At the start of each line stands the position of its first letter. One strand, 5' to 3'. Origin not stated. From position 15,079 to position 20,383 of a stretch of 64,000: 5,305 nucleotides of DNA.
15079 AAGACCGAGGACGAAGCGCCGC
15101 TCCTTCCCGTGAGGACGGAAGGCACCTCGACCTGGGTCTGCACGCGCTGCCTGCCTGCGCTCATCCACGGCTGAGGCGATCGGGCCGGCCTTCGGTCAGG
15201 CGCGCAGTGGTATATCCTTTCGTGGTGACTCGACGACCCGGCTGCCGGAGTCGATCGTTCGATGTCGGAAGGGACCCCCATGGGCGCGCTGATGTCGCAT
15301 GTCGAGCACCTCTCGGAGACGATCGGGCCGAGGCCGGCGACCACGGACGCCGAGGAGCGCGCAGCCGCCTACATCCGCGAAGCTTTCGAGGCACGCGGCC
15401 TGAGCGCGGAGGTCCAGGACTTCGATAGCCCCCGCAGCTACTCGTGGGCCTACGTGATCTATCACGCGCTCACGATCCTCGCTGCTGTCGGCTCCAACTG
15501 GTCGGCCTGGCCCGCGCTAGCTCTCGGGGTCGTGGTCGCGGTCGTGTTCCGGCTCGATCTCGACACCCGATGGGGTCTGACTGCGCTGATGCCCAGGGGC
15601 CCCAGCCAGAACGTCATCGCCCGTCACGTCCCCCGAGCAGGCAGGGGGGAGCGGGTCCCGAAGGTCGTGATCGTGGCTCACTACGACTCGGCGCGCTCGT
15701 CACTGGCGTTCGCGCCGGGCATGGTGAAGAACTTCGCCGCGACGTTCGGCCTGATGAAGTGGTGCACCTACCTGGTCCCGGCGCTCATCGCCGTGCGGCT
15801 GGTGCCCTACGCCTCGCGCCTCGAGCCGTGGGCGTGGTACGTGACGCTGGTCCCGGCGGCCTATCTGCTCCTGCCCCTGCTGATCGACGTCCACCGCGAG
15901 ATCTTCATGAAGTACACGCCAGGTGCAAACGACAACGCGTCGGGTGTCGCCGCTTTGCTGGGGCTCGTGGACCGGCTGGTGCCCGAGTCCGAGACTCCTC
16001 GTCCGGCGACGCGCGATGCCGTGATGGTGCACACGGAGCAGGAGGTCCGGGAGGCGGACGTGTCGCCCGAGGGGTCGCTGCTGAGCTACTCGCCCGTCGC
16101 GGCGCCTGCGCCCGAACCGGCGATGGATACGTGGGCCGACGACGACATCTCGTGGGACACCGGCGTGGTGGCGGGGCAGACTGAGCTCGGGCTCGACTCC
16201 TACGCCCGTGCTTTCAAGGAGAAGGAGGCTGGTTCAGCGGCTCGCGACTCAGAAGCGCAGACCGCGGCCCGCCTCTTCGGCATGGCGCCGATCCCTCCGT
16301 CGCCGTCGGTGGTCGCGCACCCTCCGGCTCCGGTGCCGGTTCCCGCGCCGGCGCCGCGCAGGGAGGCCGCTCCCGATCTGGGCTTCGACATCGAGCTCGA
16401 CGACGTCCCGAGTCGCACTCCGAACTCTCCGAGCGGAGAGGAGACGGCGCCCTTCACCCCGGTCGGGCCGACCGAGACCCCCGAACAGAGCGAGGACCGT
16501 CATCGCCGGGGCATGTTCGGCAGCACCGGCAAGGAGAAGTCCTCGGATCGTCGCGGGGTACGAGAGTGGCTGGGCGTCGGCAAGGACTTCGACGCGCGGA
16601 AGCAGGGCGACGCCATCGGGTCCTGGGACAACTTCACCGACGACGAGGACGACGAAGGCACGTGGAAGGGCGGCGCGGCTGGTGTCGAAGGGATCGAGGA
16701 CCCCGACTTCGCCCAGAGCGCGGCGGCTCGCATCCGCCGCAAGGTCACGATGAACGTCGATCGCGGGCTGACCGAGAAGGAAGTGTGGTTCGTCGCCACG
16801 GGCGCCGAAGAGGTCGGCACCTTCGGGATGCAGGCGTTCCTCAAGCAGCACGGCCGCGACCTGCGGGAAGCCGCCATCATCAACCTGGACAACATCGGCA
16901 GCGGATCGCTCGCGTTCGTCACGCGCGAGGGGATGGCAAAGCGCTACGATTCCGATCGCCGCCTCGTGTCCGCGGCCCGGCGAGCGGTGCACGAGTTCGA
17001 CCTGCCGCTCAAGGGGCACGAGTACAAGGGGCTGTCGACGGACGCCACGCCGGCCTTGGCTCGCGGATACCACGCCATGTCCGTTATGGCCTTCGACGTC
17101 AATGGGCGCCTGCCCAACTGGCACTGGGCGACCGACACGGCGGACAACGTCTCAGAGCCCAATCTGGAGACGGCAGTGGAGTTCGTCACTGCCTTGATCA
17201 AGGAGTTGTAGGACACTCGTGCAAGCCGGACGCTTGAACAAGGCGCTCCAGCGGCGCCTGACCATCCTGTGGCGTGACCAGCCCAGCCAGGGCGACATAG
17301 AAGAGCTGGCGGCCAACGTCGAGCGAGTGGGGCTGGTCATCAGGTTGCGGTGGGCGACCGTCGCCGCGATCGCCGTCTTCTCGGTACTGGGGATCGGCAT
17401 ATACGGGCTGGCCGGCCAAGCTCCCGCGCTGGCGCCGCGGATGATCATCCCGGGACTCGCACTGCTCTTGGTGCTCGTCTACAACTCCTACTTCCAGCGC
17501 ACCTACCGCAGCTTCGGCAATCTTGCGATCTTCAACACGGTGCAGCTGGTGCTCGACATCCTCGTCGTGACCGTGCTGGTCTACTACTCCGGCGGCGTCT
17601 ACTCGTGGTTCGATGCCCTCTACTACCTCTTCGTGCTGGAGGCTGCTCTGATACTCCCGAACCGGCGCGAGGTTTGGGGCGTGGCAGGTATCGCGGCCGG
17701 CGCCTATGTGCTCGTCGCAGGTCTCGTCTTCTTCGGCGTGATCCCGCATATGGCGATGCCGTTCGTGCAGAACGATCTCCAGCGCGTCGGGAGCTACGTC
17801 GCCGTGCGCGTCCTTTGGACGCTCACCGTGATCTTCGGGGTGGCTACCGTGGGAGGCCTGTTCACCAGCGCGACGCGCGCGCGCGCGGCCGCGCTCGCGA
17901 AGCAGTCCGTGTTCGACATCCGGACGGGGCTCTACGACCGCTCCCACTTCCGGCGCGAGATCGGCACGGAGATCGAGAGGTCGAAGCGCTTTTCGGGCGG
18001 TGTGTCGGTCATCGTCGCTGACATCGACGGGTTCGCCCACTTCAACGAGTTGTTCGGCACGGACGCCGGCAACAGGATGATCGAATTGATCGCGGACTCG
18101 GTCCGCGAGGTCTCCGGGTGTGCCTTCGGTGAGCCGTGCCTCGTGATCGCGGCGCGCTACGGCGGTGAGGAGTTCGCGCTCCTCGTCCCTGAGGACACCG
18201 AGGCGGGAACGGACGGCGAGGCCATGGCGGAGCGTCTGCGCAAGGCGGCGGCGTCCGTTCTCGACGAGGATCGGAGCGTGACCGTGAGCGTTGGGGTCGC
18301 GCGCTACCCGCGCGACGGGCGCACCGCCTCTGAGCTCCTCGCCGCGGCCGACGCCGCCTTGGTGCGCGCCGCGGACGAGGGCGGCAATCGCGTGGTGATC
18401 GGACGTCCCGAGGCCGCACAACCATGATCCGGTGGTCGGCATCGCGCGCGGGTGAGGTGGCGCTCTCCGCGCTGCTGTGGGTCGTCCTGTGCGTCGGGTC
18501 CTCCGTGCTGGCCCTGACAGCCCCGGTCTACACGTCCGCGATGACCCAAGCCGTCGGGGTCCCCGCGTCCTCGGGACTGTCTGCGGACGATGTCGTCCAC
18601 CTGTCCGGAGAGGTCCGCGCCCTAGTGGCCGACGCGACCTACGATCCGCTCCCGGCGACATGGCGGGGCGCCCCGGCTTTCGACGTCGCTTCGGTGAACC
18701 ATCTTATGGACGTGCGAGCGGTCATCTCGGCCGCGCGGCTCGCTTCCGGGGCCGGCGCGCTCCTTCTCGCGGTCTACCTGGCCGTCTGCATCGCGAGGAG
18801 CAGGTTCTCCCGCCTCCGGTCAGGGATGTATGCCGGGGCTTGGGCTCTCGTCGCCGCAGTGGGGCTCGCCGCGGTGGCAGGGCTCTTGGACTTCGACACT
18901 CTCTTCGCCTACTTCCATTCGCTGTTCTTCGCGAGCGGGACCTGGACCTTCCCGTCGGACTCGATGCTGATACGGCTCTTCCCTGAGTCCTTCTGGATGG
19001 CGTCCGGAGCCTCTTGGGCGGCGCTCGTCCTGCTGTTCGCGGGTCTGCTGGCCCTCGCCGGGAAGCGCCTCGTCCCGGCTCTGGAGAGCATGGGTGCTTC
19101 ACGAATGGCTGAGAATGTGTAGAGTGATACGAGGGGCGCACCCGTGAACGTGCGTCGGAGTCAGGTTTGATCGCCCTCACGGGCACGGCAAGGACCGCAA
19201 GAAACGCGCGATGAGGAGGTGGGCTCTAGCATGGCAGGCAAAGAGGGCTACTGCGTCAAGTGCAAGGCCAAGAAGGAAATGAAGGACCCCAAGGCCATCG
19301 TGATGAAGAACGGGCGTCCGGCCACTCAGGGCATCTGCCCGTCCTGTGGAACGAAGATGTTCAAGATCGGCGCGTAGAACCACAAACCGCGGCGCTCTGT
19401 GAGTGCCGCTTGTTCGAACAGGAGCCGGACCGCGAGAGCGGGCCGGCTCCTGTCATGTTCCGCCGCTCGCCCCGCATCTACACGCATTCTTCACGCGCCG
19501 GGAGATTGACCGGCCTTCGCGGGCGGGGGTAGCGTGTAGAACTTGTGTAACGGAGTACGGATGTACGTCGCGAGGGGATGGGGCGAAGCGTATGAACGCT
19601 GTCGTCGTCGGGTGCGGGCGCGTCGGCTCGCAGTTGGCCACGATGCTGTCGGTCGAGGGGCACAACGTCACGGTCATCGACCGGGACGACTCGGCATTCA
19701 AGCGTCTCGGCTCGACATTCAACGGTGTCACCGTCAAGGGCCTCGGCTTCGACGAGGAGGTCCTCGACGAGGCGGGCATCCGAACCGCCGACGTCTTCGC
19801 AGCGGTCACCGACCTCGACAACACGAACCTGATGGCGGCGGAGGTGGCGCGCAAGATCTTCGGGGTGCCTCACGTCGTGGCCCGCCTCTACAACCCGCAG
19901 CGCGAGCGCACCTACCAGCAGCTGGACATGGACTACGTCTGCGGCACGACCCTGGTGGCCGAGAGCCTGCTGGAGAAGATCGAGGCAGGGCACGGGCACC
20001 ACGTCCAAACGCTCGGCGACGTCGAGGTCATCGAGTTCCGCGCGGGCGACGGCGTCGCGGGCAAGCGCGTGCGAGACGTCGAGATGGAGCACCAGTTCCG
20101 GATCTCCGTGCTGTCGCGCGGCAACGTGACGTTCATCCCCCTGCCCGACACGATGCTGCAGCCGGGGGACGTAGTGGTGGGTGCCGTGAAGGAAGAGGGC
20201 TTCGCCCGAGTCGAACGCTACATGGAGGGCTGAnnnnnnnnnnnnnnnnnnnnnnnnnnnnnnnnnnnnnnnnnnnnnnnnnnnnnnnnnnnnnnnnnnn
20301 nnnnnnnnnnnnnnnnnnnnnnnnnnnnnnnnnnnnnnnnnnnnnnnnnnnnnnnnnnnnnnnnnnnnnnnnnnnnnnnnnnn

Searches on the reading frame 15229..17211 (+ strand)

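Call 49: search_protein_families(library=pfam, proteins=[window:15229-17211:+], max_evalue=0.0001)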
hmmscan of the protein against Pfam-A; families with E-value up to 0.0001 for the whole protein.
window:15229-17211:+ (660 aa): 1 family
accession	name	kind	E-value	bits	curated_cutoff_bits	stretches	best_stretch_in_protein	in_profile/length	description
PF04389.22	Peptidase_M28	-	5.9e-20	72.2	21.3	1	515-655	54-191/193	Peptidase family M28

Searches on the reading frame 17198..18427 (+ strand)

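Call 49: search_protein_families(library=pfam, proteins=[window:17198-18427:+], max_evalue=0.0001)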
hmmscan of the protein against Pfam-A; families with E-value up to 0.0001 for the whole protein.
window:17198-18427:+ (409 aa): 2 families
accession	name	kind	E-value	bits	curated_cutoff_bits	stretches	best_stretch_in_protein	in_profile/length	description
PF00990.26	GGDEF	-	1.1e-24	87.5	23.8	1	239-398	3-161/161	Diguanylate cyclase, GGDEF domain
PF25323.1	6TM_PilS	-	1.4e-05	25.3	27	1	56-174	24-140/189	PilS-like transmembrane domain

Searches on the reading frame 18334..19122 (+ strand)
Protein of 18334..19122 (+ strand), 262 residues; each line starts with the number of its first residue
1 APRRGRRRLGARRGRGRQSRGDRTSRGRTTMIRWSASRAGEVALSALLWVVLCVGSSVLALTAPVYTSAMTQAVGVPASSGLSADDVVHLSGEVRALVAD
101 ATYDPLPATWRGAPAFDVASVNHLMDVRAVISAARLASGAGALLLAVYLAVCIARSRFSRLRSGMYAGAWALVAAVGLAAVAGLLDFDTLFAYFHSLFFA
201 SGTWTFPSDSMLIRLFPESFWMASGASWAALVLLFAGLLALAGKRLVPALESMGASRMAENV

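Call 49: search_protein_families(library=pfam, proteins=[window:18334-19122:+], max_evalue=0.0001)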
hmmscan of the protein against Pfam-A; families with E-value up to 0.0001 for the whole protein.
window:18334-19122:+ (262 aa): 1 family
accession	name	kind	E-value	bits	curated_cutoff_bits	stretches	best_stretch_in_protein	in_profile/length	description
PF07314.17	Lit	-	6e-18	65.9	24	1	46-221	5-176/176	Lipoprotein intramolecular transacylase Lit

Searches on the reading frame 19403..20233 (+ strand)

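Call 50: search_protein_families(library=pfam, proteins=[window:19403-20233:+], max_evalue=0.0001)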
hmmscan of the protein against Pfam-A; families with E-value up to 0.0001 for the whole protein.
window:19403-20233:+ (276 aa): 5 families
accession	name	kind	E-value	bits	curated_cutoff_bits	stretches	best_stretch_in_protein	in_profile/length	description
PF02254.24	TrkA_N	-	3.4e-25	89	23.8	1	67-180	2-114/116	TrkA-N domain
PF02080.26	TrkA_C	-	1.4e-09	38.2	27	1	210-274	4-70/71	TrkA-C domain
PF02558.23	ApbA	-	3.9e-05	23.8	22.2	1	67-110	2-47/150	Ketopantoate reductase PanE/ApbA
PF03435.24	Sacchrp_dh_NADP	-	8.5e-05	23.3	25.1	0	67-122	2-59/129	Saccharopine dehydrogenase NADP binding domain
PF03721.20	UDPG_MGDP_dh_N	-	9.3e-05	22.5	27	0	64-104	1-41/187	UDP-glucose/GDP-mannose dehydrogenase family, NAD binding domain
